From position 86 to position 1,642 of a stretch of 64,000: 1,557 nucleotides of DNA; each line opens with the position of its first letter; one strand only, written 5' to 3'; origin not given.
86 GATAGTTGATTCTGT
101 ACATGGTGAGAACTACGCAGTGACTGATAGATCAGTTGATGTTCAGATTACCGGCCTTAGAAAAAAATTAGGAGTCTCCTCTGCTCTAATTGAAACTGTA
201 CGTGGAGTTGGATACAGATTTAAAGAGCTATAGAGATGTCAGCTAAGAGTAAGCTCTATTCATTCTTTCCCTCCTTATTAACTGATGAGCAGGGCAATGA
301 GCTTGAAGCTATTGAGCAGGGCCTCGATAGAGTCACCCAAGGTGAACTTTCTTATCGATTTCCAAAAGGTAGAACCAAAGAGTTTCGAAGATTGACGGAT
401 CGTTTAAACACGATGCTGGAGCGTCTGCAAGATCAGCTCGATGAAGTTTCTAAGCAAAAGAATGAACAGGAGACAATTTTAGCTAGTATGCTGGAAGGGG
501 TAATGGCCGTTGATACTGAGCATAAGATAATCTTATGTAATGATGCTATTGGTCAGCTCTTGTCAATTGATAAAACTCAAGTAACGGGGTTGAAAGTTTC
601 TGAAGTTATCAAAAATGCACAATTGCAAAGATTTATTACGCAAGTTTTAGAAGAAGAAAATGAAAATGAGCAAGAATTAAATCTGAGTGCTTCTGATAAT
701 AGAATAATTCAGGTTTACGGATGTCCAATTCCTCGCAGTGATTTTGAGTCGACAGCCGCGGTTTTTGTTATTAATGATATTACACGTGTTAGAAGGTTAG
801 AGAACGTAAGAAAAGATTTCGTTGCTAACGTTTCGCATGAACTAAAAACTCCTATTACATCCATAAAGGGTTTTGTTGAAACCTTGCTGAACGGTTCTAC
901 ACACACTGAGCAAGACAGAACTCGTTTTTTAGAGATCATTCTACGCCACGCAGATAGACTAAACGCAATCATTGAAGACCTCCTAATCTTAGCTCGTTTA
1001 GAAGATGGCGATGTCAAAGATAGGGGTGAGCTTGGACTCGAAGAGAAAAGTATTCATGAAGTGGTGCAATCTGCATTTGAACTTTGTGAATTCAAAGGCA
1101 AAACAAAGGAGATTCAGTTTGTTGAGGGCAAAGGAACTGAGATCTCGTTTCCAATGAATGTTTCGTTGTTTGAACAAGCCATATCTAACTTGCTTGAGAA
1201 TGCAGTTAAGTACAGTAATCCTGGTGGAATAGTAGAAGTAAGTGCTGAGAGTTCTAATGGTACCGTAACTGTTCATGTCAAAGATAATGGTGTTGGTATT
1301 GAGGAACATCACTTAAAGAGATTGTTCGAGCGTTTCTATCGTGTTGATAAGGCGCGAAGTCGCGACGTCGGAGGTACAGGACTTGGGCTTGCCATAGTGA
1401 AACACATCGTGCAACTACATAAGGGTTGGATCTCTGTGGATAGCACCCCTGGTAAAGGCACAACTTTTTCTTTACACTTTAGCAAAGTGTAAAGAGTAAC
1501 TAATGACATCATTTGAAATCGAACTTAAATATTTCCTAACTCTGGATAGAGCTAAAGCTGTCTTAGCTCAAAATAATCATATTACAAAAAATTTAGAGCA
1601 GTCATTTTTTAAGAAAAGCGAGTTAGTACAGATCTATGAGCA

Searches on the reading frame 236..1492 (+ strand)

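Call 50: search_protein_families(library=pfam, proteins=[window:236-1492:+], max_evalue=0.00001)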
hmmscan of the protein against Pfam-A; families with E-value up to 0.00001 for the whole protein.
window:236-1492:+ (418 aa): 8 families
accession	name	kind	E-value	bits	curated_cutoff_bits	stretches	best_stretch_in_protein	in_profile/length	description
PF02518.31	HATPase_c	-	2.2e-31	109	26.4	1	311-416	5-108/111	Histidine kinase-, DNA gyrase B-, and HSP90-like ATPase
PF00512.31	HisKA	-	1.1e-20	73.9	26.9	1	192-258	2-66/66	His Kinase A (phospho-acceptor) domain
PF00989.32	PAS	-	3.1e-10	40.5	22.6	1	79-182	4-113/113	PAS fold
PF13426.13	PAS_9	-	2.8e-08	34.4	27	1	88-183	3-102/103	PAS domain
PF12860.13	PAS_7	-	5.9e-07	30.1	27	1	82-189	1-114/115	PAS fold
PF13581.12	HATPase_c_2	-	1.5e-06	28.6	27.4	1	315-395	35-112/127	Histidine kinase-like ATPase domain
PF00672.30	HAMP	-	2.6e-06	28.1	25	1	23-66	10-53/53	HAMP domain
PF08448.16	PAS_4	-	4.7e-06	27.2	23.1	0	87-187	6-110/110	PAS fold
